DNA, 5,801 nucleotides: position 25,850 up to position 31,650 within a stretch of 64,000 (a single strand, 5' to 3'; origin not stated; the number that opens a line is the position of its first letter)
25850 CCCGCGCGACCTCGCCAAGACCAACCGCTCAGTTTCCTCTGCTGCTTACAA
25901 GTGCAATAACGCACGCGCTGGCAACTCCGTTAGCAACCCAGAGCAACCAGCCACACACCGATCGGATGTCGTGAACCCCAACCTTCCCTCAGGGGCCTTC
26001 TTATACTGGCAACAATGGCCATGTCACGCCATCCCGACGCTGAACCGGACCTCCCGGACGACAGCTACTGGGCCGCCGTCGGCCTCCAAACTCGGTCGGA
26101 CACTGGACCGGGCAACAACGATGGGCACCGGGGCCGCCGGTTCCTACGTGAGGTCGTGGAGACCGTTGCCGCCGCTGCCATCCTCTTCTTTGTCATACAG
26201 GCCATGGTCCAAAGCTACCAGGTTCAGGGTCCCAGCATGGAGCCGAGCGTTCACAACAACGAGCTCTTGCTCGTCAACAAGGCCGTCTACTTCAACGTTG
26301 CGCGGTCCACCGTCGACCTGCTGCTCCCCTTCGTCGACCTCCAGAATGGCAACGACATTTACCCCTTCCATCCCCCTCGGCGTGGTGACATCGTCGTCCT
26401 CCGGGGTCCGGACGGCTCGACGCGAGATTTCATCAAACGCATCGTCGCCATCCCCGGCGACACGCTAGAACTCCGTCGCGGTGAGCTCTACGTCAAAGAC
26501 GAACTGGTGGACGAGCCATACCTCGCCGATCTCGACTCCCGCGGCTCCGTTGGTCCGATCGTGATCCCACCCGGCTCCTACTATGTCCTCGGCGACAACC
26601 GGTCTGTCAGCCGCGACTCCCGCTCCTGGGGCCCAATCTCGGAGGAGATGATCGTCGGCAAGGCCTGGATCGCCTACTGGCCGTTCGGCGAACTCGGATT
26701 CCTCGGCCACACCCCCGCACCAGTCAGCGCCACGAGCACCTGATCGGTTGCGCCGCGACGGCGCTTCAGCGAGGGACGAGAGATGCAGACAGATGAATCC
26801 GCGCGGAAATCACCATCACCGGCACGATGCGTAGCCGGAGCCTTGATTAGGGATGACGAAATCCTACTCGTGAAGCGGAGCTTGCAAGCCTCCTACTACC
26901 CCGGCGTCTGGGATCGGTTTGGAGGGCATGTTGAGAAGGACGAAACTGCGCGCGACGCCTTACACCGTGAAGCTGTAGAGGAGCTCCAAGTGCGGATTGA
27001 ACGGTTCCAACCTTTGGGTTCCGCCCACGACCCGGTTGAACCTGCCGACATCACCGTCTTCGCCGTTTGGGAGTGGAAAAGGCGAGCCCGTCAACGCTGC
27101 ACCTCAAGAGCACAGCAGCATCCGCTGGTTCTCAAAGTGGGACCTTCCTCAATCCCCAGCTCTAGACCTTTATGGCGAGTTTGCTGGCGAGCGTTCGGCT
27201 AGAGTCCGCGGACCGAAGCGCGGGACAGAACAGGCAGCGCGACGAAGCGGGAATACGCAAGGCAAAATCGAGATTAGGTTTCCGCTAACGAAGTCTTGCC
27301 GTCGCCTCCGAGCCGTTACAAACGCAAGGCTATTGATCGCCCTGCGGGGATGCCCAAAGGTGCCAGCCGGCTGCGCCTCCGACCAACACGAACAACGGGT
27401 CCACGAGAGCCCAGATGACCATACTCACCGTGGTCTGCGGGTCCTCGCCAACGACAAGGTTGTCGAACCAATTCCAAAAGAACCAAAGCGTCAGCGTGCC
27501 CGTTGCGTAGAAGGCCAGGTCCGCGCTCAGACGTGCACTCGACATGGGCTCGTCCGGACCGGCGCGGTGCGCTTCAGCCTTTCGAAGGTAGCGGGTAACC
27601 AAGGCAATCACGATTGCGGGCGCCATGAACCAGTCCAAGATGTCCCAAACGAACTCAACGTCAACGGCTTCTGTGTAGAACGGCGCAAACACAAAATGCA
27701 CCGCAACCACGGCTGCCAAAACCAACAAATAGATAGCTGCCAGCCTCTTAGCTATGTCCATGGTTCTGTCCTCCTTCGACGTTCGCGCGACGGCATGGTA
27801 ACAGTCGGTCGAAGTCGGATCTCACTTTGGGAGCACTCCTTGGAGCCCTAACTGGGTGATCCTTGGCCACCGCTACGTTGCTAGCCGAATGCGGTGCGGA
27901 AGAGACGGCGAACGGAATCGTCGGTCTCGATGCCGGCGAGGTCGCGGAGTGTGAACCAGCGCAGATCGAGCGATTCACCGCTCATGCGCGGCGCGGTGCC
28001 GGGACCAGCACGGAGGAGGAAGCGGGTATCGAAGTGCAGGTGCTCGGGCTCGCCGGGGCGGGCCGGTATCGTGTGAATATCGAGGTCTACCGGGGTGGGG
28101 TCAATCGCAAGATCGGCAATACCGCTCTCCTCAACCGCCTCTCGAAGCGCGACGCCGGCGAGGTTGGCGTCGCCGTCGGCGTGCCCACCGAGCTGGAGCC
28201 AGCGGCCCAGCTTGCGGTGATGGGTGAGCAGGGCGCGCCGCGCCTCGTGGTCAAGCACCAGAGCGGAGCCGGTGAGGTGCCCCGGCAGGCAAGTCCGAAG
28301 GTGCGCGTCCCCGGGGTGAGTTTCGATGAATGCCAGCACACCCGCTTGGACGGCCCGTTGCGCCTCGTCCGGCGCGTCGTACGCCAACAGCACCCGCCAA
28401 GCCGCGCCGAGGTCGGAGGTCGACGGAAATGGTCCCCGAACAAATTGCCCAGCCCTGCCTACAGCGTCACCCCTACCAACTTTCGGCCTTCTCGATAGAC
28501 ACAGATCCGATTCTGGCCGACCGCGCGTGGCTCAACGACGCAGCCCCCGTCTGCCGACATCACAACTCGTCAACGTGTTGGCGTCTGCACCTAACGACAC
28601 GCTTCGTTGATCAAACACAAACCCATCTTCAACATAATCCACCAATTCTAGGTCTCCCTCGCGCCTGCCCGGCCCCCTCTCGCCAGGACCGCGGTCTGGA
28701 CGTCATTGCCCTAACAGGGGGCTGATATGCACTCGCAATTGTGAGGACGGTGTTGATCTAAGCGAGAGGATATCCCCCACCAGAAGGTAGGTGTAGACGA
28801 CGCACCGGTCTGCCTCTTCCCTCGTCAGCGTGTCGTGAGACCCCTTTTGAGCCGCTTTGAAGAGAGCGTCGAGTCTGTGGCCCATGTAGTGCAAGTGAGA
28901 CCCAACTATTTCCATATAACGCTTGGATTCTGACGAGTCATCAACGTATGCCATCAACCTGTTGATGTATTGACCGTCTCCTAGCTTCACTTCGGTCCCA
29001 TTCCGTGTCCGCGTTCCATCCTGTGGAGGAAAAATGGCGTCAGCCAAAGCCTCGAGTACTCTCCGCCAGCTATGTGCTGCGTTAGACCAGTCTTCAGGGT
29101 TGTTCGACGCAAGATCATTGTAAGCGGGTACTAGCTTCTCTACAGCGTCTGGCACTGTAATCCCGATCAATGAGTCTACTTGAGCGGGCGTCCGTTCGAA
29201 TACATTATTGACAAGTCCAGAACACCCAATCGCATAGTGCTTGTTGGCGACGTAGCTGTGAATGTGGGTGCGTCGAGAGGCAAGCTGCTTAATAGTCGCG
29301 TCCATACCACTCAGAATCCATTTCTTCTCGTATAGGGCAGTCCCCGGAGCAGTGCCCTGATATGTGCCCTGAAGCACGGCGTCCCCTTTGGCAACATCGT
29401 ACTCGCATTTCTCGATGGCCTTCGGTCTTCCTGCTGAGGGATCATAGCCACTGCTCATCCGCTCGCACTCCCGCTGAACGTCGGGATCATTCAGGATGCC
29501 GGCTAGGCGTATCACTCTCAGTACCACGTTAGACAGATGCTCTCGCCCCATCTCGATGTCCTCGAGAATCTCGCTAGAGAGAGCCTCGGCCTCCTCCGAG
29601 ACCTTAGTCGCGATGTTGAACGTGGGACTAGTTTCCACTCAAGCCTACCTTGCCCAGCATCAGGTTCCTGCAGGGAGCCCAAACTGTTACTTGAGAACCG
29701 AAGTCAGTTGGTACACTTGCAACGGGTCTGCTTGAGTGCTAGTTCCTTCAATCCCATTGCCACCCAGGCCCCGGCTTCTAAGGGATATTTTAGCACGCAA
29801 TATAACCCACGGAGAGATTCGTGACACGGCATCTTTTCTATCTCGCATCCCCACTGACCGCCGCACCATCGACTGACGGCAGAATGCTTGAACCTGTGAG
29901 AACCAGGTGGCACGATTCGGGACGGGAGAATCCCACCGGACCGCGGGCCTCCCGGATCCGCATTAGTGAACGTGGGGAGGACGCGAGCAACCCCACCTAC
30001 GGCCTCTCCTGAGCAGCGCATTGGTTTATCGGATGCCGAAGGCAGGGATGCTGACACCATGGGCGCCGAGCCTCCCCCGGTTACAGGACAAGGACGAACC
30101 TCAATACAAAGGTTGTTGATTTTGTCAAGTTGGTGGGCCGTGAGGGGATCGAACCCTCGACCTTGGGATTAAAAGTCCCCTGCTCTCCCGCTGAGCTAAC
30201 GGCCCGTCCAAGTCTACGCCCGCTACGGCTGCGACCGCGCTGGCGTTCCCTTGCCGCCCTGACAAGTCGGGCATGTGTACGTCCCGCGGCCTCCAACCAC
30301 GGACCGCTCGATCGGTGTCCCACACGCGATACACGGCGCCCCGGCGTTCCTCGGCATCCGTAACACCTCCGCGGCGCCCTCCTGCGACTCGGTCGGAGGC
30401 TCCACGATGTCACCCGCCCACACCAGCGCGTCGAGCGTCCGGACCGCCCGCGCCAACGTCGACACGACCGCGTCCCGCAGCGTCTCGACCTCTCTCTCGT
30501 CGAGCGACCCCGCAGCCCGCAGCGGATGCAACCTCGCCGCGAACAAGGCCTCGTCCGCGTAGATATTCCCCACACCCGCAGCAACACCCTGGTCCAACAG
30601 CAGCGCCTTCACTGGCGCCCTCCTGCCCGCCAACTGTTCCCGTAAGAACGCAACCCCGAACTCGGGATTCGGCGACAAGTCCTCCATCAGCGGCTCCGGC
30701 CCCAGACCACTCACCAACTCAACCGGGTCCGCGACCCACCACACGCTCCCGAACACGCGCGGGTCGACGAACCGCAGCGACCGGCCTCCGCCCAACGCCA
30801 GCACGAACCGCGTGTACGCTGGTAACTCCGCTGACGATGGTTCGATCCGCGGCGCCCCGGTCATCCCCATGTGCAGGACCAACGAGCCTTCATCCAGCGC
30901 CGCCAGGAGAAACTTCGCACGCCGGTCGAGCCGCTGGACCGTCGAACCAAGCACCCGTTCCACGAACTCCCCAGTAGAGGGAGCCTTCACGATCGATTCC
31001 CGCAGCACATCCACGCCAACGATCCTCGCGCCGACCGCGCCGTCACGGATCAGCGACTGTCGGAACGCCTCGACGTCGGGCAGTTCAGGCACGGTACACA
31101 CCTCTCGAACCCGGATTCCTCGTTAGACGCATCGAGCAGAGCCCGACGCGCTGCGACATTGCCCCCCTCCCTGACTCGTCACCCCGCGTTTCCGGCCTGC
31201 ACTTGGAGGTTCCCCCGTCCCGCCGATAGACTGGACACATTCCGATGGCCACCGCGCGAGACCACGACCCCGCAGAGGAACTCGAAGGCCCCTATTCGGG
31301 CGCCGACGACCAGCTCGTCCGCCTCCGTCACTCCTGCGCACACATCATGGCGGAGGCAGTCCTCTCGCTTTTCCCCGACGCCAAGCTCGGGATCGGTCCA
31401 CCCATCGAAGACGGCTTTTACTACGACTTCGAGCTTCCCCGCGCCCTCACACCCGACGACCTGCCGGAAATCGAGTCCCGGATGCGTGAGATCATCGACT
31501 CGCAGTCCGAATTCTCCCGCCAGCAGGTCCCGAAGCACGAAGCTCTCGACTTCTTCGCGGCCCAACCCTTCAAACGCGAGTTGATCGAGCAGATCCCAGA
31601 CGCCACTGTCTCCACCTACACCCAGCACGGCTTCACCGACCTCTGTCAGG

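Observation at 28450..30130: Low-GC (~50%) islet beside tRNA-Lys carrying a single orphan 311-aa ORF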

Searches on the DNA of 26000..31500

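Call 27: search_rna_families(source=window, start=26000, end=31500, threshold=evalue, max_evalue=1)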
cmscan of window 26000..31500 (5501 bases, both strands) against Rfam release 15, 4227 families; matches with E-value up to 1: 1.
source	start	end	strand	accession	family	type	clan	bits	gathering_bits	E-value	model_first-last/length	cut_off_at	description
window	30134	30205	-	RF00005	tRNA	Gene; tRNA;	CL00001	68.9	29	5.6e-14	1-71/71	no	tRNA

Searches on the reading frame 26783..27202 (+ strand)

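Call 4: search_protein_families(library=pfam, proteins=[window:26783-27202:+], max_evalue=1)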
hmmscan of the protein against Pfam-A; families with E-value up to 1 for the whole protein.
window:26783-27202:+ (139 aa): 2 families
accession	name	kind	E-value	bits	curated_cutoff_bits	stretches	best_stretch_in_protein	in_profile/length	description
PF00293.34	NUDIX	-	5e-14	52.9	21.1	1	17-83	5-71/134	NUDIX domain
PF14815.12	NUDIX_4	-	0.0028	17.9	35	1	18-82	2-63/113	NUDIX domain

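Call 55: search_protein_families(library=padloc, proteins=[window:26783-27202:+], max_evalue=0.1)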
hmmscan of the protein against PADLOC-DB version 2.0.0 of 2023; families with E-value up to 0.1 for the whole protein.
window:26783-27202:+ (139 aa): 1 family
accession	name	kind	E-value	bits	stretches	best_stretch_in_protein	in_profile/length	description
PDLC04899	PDC-S07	-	8.2e-13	46.2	1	16-91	9-83/135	-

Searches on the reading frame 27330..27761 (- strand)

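Call 4: search_protein_families(library=pfam, proteins=[window:27330-27761:-], max_evalue=1)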
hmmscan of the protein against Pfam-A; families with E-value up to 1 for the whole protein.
window:27330-27761:- (143 aa): 2 families
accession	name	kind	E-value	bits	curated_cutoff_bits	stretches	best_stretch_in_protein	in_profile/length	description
PF09971.14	DUF2206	-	0.21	10.9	35.6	1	12-54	151-193/368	Predicted membrane protein (DUF2206)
PF13493.11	DUF4118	-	0.83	9.9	28.4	1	5-65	43-104/107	Domain of unknown function (DUF4118)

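Call 55: search_protein_families(library=padloc, proteins=[window:27330-27761:-], max_evalue=0.1)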
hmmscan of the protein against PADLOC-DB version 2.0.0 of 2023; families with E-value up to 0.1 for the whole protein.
window:27330-27761:- (143 aa): 0 families

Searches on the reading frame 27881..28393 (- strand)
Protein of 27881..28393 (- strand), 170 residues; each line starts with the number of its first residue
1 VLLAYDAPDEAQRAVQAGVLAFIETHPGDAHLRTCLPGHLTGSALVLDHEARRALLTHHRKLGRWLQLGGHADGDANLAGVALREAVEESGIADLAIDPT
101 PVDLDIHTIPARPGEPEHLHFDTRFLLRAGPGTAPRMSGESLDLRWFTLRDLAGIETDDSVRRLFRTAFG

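Call 4: search_protein_families(library=pfam, proteins=[window:27881-28393:-], max_evalue=1)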
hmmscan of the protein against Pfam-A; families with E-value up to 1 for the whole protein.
window:27881-28393:- (170 aa): 1 family
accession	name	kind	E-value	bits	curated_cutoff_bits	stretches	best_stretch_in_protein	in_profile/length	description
PF00293.34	NUDIX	-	2e-08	34.8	21.1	1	44-154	8-119/134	NUDIX domain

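Call 55: search_protein_families(library=padloc, proteins=[window:27881-28393:-], max_evalue=0.1)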
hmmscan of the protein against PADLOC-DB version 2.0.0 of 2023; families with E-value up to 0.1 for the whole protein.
window:27881-28393:- (170 aa): 0 families

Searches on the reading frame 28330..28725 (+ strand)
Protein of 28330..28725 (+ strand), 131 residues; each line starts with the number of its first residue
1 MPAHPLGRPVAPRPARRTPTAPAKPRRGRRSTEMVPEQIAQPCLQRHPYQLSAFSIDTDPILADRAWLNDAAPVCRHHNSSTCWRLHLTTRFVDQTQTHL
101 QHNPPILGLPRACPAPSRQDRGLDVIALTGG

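Call 55: search_protein_families(library=padloc, proteins=[window:28330-28725:+], max_evalue=0.1)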
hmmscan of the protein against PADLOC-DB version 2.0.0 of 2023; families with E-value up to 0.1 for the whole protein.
window:28330-28725:+ (131 aa): 0 families
